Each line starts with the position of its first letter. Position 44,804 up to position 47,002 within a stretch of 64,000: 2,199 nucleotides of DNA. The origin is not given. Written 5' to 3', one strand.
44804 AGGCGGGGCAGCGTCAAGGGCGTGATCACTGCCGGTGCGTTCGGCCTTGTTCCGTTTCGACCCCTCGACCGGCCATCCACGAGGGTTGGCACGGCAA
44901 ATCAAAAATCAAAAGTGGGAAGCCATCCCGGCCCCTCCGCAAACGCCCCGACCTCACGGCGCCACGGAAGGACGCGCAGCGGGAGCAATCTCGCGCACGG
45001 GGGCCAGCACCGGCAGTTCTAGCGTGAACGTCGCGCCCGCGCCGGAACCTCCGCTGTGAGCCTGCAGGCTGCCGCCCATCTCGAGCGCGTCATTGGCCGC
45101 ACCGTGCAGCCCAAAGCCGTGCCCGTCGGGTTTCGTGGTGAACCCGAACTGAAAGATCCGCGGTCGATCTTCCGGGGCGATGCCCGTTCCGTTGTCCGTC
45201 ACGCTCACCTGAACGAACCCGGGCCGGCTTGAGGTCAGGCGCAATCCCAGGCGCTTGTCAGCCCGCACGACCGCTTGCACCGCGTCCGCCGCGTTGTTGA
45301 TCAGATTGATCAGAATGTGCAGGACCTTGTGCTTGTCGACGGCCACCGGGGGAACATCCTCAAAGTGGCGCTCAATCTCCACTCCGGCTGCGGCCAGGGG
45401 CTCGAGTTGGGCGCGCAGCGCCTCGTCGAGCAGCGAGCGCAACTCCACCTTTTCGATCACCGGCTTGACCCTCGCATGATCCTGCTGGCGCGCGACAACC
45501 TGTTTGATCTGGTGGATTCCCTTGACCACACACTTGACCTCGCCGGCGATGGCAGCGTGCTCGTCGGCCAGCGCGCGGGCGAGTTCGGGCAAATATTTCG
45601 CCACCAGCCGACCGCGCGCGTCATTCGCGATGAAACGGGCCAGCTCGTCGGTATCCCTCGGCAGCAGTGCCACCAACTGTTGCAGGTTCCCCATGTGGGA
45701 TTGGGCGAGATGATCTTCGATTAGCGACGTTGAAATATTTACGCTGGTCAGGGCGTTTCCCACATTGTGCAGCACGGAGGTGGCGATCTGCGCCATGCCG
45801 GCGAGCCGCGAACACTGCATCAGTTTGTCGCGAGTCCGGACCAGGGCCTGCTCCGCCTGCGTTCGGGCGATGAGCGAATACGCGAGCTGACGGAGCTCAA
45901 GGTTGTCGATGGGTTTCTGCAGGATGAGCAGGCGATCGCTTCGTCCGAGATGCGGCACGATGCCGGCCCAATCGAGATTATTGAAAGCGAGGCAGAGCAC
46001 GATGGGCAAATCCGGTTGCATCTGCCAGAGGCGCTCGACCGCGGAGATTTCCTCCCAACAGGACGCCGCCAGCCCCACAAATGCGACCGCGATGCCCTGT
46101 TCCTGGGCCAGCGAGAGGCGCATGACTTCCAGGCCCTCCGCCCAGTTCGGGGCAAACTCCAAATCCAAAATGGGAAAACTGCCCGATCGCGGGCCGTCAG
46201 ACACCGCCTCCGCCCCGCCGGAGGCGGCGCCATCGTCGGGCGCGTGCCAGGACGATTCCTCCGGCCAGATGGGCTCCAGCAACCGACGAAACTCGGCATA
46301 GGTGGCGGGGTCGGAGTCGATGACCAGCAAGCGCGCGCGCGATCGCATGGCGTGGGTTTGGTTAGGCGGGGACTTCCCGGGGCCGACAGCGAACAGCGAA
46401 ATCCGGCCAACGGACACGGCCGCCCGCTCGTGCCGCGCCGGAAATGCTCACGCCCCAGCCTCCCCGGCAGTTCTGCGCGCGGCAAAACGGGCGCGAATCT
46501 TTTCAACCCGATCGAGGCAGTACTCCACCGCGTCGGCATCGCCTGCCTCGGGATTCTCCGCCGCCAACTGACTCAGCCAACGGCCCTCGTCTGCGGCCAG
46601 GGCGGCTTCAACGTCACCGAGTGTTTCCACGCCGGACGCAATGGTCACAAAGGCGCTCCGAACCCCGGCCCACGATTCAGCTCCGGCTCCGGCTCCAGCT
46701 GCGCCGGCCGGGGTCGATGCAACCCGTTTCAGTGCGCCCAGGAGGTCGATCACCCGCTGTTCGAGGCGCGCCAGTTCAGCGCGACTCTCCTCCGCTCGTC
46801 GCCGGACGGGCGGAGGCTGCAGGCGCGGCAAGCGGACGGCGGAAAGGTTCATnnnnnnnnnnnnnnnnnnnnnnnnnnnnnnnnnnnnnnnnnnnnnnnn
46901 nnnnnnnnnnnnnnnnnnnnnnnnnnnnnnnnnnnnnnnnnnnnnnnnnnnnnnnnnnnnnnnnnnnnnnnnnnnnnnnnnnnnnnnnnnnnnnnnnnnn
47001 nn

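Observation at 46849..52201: Four REC-then-PATAN (DUF4388-like) response regulators arranged head-to-head around a 184-bp divergent region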

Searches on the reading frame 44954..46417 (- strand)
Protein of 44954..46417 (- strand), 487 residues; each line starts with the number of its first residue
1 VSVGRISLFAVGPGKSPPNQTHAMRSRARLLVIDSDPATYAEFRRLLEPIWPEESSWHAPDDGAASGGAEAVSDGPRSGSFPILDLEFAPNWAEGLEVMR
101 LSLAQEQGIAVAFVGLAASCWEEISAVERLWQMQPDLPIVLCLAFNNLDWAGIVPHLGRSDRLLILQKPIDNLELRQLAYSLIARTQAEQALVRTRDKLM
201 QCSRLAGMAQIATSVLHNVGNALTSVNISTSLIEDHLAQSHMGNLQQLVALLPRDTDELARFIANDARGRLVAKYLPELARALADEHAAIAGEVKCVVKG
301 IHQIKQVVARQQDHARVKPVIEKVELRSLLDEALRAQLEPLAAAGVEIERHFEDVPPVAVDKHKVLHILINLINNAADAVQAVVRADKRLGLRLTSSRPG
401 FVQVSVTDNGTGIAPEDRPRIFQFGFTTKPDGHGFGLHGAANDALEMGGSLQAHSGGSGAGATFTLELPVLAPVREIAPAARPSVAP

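Call 12: search_protein_families(library=pfam, proteins=[window:44954-46417:-], max_evalue=0.001)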
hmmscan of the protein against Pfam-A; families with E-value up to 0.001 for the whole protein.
window:44954-46417:- (487 aa): 1 family
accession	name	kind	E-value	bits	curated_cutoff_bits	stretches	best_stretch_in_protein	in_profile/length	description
PF02518.31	HATPase_c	-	1.2e-18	68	26.4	1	361-470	2-109/111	Histidine kinase-, DNA gyrase B-, and HSP90-like ATPase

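Call 38: search_protein_families(library=ncbifam, proteins=[window:44954-46417:-], max_evalue=0.01)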
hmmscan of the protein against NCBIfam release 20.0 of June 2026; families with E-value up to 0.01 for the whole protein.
window:44954-46417:- (487 aa): 51 families (the best 25 are shown)
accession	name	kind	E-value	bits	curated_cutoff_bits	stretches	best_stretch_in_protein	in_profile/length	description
NF008468.0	PRK11360.1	equivalog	1e-26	93.5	646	2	294-471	434-609/616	two-component system sensor histidine kinase AtoS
NF007688.0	PRK10364.1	equivalog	3.3e-20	72.3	479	1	273-473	262-454/460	two-component system sensor histidine kinase ZraS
NF052574.1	HisKinEspCMyxo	equivalog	3.4e-19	68.5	1200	1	289-477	455-643/785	serine histidine kinase EspC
NF010411.0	PRK13837.1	equivalog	6.1e-19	67.5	647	1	278-474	473-679/828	two-component system VirA-like sensor kinase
NF052573.1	HisKinEspAMyxo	equivalog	3.5e-18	65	1400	1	301-480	445-621/755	serine histidine kinase EspA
NF041777.1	sens_FixL_Rhizob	equivalog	4.2e-16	58.7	850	1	301-470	320-481/485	sensor protein FixL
NF038348.1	T2SS_HK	subfamily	4.4e-16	58.4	450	1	191-470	310-573/574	histidine kinase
NF008298.1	PRK11086.1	subfamily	5.4e-15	54.8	520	1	345-470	401-525/529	DcuS/MalK family sensor histidine kinase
TIGR02916.1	PEP_his_kin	equivalog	2.1e-14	53.1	300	1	290-469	510-679/679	XrtA/PEP-CTERM system histidine kinase PrsK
NF047466.1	hybrid_RR_LvrB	exception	9.2e-14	51.4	500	1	321-470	219-376/377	hybrid histidine kinase/response regulator LvrB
NF038334.1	malate_HK_MalK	exception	4.9e-13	48.6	800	1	344-469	400-524/533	malate sensor histidine kinase MalK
NF047496.1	HK_LIC11548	equivalog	1.2e-12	47.4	750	1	293-470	404-589/589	LIC_11548 family sensor histidine kinase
NF040691.1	MtrAB_MtrB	equivalog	9.1e-12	44.7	450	1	318-472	340-494/507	MtrAB system histidine kinase MtrB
NF047794.1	HisKinPtgB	equivalog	2.1e-11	42.8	1000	2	296-454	492-640/656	two-component system sensor histidine kinase PgtB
NF006800.0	PRK09303.1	equivalog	2.2e-11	43.3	342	1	301-471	210-378/383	histidine kinase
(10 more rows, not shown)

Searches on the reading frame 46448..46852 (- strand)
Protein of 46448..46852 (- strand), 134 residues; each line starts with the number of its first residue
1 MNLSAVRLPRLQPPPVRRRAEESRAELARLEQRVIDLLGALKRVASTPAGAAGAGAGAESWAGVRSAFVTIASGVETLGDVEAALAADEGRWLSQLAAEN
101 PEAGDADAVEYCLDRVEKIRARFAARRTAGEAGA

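Call 11: search_protein_families(library=pfam, proteins=[window:46448-46852:-], max_evalue=0.001)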
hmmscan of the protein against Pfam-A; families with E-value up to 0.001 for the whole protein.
window:46448-46852:- (134 aa): 0 families

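Call 38: search_protein_families(library=ncbifam, proteins=[window:46448-46852:-], max_evalue=0.01)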
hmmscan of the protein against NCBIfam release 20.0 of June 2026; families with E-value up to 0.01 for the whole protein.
window:46448-46852:- (134 aa): 0 families

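Call 102: search_protein_families(library=pfam, proteins=[window:46448-46852:-], max_evalue=1)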
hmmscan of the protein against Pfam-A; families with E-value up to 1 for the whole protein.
window:46448-46852:- (134 aa): 1 family
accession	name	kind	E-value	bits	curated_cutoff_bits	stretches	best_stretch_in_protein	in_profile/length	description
PF11636.13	Troponin-I_N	-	0.4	11.2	26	0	5-20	8-23/32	Troponin I residues 1-32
